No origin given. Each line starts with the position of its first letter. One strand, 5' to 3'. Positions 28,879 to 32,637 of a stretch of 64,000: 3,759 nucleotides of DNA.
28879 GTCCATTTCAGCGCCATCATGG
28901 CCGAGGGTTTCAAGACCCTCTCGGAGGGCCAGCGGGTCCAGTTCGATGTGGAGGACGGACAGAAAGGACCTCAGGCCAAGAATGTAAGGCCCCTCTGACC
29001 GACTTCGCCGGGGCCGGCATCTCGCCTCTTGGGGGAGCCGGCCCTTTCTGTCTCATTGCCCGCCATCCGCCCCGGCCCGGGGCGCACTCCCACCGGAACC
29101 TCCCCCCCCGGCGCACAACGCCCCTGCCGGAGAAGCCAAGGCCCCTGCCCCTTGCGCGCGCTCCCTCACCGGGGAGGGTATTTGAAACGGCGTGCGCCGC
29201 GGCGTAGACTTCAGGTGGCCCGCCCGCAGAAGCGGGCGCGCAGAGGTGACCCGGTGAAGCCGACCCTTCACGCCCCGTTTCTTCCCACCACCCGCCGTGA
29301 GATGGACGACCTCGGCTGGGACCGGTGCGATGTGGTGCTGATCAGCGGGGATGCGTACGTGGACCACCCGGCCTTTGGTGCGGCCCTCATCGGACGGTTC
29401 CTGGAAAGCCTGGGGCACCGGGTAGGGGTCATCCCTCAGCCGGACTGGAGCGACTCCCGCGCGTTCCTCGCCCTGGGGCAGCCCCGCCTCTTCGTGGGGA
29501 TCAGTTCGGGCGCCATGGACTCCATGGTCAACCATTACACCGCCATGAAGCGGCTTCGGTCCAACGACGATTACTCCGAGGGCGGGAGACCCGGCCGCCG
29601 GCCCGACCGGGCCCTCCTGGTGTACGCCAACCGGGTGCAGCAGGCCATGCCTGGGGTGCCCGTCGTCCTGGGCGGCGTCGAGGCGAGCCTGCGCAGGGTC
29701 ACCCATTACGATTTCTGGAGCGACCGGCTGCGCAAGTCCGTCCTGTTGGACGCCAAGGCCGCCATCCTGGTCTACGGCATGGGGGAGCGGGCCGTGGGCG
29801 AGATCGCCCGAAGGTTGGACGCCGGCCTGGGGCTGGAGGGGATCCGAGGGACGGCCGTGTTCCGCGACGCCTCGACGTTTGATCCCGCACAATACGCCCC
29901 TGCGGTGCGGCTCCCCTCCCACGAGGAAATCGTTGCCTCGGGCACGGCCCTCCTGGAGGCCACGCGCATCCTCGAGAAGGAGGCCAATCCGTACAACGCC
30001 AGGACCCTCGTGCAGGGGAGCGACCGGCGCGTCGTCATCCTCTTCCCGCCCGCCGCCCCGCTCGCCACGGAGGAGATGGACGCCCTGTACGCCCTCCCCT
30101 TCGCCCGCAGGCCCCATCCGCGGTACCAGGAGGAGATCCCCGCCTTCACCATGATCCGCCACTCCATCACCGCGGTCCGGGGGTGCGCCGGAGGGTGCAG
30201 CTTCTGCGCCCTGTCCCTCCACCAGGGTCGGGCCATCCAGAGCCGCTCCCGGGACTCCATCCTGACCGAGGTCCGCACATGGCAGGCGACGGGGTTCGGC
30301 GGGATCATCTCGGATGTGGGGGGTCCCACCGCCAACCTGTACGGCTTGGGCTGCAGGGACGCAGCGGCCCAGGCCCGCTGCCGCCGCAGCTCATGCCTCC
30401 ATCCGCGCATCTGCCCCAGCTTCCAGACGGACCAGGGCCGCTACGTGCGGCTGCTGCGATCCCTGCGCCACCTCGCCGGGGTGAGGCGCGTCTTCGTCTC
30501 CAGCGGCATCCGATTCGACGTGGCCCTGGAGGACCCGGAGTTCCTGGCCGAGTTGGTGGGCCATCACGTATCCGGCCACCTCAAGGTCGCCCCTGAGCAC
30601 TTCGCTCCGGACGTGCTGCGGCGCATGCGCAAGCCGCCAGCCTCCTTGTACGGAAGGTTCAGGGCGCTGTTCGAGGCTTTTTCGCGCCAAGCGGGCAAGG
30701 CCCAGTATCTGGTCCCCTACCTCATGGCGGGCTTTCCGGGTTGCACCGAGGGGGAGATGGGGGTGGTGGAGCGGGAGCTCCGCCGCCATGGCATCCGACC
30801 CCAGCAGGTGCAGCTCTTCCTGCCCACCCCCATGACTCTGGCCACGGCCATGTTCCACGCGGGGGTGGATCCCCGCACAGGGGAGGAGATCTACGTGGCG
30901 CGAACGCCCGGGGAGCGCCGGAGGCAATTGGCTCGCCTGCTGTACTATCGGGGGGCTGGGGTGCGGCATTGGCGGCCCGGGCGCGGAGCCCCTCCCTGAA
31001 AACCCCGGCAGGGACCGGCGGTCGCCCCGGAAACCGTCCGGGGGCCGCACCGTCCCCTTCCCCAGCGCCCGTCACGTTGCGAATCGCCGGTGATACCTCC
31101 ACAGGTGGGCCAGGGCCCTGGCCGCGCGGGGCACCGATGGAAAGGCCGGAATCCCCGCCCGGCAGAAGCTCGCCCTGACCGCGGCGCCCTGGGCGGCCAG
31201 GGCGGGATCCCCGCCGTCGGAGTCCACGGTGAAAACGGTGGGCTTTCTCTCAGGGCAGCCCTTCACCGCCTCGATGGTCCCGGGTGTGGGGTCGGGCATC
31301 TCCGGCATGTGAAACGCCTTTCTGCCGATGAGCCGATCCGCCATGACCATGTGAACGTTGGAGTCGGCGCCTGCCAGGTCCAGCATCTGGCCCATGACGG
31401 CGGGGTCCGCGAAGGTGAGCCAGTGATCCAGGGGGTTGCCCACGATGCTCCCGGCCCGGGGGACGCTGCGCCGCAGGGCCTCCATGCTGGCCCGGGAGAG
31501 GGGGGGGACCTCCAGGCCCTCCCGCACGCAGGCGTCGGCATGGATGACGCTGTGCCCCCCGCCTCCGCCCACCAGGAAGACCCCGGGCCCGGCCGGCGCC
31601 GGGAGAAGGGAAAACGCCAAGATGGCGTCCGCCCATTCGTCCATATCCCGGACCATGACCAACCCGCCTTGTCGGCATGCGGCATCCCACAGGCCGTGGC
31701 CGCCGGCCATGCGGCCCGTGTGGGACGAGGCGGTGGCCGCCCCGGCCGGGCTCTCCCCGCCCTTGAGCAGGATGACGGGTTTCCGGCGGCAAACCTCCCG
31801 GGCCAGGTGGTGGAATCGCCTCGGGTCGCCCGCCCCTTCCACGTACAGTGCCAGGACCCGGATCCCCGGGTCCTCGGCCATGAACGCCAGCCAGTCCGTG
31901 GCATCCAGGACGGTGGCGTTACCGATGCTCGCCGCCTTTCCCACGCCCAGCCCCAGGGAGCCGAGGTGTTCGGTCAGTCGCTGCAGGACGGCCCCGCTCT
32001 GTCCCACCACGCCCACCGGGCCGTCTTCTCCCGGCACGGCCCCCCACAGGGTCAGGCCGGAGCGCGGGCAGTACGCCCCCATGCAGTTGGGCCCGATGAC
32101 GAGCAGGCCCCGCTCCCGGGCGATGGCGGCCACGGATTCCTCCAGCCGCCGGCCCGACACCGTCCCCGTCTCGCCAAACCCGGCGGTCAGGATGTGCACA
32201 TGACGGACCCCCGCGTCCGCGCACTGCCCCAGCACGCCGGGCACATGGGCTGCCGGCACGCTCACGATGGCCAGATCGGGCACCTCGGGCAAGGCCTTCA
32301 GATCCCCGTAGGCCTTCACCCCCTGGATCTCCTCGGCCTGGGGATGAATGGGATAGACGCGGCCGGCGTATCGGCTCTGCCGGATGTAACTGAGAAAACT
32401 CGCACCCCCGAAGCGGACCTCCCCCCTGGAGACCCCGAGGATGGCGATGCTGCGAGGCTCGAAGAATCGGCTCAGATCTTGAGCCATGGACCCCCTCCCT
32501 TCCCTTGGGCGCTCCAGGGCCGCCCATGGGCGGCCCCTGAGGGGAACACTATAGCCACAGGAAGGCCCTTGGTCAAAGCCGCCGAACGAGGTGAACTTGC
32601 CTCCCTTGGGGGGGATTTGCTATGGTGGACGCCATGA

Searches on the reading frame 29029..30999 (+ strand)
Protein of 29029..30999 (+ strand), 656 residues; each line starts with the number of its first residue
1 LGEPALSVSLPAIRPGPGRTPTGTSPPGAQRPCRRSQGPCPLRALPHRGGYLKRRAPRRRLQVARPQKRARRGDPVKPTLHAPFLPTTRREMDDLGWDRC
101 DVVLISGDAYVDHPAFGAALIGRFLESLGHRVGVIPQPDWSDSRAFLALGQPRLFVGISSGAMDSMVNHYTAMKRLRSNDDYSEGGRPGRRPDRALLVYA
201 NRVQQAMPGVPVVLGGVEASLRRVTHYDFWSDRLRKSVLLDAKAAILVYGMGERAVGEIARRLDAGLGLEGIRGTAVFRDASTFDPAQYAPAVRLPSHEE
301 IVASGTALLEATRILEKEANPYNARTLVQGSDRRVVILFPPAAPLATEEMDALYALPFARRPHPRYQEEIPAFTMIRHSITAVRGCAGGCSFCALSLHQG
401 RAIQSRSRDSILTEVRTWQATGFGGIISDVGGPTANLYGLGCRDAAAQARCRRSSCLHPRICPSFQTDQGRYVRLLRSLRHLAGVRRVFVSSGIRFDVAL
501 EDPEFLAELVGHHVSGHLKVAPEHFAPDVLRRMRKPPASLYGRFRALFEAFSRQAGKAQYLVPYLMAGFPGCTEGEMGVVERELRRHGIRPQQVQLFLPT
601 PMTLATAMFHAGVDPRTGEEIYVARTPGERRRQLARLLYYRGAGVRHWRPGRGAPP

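Call 47: search_protein_families(library=pfam, proteins=[window:29029-30999:+], max_evalue=0.0001)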
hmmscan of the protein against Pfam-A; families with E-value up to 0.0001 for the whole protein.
window:29029-30999:+ (656 aa): 3 families
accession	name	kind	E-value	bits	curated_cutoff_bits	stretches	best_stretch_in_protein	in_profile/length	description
PF08497.15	Radical_SAM_N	-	2.9e-122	408.1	25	1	84-379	1-301/301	Radical SAM N-terminal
PF04055.27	Radical_SAM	-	3.8e-09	37.4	29.5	1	383-576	4-158/166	Radical SAM superfamily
PF11842.13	DUF3362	-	1.8e-08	35.2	27.6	1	592-639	1-53/151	Domain of unknown function (DUF3362)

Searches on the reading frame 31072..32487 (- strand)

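Call 47: search_protein_families(library=pfam, proteins=[window:31072-32487:-], max_evalue=0.0001)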
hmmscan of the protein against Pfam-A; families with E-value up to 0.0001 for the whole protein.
window:31072-32487:- (471 aa): 3 families
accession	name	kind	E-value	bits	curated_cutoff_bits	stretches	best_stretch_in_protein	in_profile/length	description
PF13607.11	Succ_CoA_lig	-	5.5e-42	143.2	27.4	1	156-290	2-136/138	Succinyl-CoA ligase like flavodoxin domain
PF13380.12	CoA_binding_2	-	3.8e-21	76.1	22.8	1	12-139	1-114/116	CoA binding domain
PF02629.25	CoA_binding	-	1.8e-07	32.3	22.3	1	12-103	4-97/97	CoA binding domain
